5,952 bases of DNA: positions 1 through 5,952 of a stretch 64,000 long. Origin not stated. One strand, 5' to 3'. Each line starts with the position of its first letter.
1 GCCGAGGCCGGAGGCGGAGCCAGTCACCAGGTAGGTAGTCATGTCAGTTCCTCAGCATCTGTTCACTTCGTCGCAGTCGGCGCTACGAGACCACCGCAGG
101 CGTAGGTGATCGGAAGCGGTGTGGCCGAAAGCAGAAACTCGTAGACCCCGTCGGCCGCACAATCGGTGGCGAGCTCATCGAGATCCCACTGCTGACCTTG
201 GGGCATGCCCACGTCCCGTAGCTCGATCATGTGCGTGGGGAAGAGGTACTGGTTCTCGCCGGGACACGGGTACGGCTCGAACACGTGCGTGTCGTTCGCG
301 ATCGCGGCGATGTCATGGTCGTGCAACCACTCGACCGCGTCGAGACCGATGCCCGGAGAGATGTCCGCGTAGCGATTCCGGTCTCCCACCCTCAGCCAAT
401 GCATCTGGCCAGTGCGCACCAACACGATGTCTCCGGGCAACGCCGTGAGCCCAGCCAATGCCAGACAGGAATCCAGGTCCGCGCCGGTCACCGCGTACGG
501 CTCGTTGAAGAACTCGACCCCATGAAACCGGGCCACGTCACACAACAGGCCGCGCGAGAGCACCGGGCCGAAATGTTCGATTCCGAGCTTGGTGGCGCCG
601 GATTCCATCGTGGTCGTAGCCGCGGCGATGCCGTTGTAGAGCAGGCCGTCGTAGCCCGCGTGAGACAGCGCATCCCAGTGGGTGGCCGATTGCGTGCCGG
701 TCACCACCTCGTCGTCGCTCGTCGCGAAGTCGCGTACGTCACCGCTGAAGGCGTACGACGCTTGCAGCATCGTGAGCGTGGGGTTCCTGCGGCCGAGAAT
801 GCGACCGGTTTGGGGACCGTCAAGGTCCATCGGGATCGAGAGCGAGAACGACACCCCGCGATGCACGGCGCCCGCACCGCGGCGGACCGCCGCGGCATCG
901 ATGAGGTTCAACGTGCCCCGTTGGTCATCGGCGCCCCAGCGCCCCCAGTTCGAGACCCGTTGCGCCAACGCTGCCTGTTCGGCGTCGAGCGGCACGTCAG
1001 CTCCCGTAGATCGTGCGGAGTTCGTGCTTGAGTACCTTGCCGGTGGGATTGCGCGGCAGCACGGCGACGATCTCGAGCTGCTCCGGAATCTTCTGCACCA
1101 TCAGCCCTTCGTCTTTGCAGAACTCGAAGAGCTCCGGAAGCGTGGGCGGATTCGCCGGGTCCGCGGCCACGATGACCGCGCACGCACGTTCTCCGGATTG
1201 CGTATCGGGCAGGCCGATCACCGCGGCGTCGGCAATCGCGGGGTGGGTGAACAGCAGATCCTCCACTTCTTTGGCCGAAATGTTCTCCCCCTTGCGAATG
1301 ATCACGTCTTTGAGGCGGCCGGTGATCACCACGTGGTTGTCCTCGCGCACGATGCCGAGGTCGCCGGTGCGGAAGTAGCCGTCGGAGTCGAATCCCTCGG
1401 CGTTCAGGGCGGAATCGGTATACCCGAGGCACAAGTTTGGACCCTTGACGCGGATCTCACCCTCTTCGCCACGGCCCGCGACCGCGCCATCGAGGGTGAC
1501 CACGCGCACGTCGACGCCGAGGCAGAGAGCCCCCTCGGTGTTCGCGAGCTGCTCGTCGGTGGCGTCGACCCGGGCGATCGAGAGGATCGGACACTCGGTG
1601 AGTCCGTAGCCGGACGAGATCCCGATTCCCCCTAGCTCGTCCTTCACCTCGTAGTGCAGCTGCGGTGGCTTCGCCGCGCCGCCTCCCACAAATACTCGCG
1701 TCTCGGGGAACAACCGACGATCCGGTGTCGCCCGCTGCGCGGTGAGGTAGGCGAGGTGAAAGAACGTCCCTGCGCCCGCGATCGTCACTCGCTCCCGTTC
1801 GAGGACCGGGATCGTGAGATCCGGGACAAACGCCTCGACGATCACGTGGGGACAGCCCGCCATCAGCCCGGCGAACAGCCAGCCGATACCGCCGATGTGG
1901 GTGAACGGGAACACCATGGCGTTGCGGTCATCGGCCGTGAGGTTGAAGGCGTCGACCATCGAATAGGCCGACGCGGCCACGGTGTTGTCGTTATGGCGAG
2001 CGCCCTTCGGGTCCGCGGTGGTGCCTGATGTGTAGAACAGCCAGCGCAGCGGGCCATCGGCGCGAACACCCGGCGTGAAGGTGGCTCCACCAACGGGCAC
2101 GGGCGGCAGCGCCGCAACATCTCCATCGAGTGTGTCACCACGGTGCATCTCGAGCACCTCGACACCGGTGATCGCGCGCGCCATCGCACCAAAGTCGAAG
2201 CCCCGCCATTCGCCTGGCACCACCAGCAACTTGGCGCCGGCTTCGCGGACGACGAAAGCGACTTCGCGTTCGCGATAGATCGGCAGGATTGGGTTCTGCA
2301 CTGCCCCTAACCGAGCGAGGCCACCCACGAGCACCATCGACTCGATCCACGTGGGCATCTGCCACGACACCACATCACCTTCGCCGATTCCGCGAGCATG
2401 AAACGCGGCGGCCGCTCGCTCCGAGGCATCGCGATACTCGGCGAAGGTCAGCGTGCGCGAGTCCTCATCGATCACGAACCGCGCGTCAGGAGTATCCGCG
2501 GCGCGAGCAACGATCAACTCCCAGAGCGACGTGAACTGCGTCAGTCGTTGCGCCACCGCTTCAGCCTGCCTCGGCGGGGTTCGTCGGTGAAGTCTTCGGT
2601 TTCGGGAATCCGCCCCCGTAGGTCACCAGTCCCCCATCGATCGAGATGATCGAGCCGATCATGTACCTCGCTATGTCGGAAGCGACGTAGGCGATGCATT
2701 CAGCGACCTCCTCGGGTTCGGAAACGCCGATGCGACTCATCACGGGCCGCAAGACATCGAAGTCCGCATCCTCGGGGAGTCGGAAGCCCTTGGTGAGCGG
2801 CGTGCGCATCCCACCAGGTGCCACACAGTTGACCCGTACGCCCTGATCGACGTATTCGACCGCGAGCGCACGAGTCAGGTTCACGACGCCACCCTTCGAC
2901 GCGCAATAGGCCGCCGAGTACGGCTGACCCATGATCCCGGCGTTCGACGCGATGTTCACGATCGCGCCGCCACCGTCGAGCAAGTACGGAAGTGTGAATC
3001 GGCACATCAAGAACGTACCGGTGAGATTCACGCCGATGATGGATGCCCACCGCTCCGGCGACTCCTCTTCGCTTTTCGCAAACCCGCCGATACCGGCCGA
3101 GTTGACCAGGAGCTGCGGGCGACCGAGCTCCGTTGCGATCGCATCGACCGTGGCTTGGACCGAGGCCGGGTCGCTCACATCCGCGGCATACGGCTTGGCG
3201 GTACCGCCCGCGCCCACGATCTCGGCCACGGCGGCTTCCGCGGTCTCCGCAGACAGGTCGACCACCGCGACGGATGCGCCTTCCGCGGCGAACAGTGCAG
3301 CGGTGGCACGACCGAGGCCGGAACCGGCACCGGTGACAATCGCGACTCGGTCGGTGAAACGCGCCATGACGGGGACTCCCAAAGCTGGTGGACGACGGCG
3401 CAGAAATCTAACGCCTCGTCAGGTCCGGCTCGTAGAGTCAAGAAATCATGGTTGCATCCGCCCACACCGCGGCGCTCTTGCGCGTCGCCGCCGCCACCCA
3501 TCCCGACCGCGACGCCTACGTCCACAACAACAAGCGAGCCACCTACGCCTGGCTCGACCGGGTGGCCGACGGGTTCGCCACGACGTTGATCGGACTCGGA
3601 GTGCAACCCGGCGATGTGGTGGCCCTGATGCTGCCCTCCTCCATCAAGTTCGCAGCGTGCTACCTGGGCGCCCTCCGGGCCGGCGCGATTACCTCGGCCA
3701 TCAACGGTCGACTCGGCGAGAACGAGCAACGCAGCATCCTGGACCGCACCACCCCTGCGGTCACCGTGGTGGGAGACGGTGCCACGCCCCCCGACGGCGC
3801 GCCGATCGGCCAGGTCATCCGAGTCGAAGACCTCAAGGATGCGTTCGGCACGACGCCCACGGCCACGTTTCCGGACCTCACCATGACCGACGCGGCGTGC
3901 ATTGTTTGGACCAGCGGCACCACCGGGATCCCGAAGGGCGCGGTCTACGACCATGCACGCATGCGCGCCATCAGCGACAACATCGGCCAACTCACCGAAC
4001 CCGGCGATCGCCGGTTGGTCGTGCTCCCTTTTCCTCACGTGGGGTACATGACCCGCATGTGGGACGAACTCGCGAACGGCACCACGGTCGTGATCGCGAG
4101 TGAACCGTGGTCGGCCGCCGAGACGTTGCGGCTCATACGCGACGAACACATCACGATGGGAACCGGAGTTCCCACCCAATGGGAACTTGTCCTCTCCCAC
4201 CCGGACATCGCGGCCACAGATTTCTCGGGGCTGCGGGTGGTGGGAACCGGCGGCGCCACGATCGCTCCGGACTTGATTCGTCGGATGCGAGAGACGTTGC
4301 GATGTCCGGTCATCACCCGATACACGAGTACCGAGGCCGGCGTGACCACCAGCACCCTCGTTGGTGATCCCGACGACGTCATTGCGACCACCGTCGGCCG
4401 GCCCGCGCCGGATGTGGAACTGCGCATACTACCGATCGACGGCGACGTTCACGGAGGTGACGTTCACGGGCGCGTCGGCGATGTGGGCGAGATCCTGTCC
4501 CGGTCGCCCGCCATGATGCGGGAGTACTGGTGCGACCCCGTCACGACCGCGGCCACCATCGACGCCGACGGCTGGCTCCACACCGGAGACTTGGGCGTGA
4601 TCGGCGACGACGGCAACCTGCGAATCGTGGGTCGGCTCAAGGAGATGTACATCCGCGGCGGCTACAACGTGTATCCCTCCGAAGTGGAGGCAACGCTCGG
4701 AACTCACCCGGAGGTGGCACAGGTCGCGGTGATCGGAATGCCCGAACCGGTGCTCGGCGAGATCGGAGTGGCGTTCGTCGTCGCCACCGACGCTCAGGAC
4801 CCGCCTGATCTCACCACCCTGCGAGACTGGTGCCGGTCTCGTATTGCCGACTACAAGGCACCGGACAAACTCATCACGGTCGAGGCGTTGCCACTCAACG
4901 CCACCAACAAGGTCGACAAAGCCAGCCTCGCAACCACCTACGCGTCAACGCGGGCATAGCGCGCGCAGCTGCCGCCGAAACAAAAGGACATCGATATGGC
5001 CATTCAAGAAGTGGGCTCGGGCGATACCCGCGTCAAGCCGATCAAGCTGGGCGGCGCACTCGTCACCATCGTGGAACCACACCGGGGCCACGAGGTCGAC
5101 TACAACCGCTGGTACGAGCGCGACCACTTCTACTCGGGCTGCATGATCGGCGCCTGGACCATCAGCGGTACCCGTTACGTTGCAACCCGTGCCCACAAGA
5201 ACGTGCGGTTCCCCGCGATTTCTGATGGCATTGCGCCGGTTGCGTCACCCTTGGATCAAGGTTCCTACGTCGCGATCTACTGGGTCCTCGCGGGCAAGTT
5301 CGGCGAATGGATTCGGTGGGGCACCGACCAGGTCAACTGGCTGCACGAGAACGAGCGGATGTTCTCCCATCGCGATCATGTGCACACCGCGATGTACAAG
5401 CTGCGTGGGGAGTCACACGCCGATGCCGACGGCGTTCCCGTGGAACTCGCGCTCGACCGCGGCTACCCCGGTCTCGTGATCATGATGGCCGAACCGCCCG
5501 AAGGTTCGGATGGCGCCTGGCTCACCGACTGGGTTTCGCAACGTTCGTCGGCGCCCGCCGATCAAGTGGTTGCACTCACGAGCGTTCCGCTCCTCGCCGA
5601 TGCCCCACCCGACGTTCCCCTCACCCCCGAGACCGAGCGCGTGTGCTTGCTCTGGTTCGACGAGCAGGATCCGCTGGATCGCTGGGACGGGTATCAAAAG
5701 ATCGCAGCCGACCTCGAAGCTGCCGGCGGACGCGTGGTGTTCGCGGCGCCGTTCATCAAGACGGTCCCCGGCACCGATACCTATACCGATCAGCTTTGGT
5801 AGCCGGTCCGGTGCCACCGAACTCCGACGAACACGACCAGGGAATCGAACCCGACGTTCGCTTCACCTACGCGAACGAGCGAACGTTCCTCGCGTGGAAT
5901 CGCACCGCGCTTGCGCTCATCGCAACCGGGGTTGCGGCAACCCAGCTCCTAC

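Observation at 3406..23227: One 19-bp inverted-repeat box in three separate promoter regions: candidate dispersed regulon with no regulator nearby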

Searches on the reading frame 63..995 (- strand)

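Call 9: search_protein_families(library=pfam, proteins=[window:63-995:-], max_evalue=0.001)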
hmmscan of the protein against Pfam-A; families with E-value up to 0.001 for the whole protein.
window:63-995:- (310 aa): 1 family
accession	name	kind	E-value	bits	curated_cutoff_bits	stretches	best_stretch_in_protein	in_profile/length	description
PF04199.19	Cyclase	-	1.8e-17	64.3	23.1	1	80-240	17-141/142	Putative cyclase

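Call 32: search_protein_families(library=ncbifam, proteins=[window:63-995:-], max_evalue=0.00001)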
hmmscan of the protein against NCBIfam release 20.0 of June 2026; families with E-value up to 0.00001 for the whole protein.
window:63-995:- (310 aa): 0 families

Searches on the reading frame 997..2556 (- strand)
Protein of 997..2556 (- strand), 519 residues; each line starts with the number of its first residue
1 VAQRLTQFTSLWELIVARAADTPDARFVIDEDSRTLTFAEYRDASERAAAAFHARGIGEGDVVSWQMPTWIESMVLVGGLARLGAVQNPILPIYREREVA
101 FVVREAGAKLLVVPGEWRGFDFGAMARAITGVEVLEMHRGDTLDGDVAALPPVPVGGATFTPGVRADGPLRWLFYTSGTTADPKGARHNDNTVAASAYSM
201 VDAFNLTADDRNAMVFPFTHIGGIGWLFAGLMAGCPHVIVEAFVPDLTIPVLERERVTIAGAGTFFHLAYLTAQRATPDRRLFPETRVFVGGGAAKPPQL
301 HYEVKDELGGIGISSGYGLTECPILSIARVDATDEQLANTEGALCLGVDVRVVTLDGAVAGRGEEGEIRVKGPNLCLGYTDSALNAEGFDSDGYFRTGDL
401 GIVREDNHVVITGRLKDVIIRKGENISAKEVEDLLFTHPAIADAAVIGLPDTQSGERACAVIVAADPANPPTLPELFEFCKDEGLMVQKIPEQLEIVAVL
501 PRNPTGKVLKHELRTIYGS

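Call 9: search_protein_families(library=pfam, proteins=[window:997-2556:-], max_evalue=0.001)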
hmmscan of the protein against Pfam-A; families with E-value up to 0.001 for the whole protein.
window:997-2556:- (519 aa): 2 families
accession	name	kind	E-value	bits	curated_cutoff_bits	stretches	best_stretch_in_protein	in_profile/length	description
PF00501.34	AMP-binding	-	2.5e-58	198.2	29.9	1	18-379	4-383/384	AMP-binding enzyme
PF13193.12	AMP-binding_C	-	5.2e-12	46.9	24.5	1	430-507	1-76/76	AMP-binding enzyme C-terminal domain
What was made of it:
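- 63..3367 (-): Unit 1a: SDR (2561-3367), AMP-ligase (997-2556) and cyclase-family protein (63-995). Pfam (call 9).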

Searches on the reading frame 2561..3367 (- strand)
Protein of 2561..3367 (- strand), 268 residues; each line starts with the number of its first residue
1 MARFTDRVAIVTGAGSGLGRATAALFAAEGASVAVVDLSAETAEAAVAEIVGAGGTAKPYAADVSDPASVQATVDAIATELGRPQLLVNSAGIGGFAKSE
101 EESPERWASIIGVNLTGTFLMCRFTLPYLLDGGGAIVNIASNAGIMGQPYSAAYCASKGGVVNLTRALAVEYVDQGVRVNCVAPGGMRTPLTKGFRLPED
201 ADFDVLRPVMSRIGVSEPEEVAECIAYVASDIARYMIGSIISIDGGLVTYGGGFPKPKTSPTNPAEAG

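Call 9: search_protein_families(library=pfam, proteins=[window:2561-3367:-], max_evalue=0.001)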
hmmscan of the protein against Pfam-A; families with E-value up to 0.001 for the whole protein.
window:2561-3367:- (268 aa): 3 families
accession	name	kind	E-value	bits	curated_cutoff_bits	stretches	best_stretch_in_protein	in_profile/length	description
PF13561.12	adh_short_C2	-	2.1e-58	198.1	27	1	13-247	1-235/236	Enoyl-(Acyl carrier protein) reductase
PF00106.31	adh_short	-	2.1e-56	190.9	26.6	1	7-196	1-191/195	short chain dehydrogenase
PF08659.16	KR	-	1.4e-12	48.3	22.6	1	10-158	4-153/180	KR domain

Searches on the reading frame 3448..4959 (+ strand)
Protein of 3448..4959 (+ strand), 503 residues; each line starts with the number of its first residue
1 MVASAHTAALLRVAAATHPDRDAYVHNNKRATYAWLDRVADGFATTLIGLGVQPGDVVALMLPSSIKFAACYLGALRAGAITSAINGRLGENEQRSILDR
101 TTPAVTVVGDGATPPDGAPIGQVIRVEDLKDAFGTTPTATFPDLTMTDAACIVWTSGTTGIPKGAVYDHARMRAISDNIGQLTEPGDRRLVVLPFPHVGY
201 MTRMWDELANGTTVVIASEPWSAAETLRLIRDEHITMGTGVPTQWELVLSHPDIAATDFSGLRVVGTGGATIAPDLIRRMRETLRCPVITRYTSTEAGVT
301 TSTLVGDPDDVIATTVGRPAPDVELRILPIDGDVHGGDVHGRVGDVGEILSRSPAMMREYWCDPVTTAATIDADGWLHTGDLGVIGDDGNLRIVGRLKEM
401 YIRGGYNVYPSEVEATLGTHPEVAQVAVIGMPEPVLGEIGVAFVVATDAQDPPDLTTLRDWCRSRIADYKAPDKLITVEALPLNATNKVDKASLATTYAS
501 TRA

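Call 9: search_protein_families(library=pfam, proteins=[window:3448-4959:+], max_evalue=0.001)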
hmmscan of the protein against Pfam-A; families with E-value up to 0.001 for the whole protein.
window:3448-4959:+ (503 aa): 2 families
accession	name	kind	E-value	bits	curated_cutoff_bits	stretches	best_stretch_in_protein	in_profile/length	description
PF00501.34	AMP-binding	-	2.2e-67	228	29.9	1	12-361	2-384/384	AMP-binding enzyme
PF13193.12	AMP-binding_C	-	7.3e-20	72.1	24.5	1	412-488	1-76/76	AMP-binding enzyme C-terminal domain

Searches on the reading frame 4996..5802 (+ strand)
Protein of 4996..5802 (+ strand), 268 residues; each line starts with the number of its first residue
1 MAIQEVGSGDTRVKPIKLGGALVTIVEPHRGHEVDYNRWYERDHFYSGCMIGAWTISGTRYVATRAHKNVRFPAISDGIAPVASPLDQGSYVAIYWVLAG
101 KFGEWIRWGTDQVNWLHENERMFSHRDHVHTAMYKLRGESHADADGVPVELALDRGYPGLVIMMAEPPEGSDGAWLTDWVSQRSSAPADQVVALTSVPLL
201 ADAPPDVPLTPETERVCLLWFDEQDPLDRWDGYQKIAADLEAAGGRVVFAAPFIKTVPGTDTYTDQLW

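Call 9: search_protein_families(library=pfam, proteins=[window:4996-5802:+], max_evalue=0.001)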
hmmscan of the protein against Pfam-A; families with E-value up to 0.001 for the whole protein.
window:4996-5802:+ (268 aa): 0 families

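Call 32: search_protein_families(library=ncbifam, proteins=[window:4996-5802:+], max_evalue=0.00001)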
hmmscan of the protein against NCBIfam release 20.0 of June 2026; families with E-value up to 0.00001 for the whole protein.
window:4996-5802:+ (268 aa): 0 families
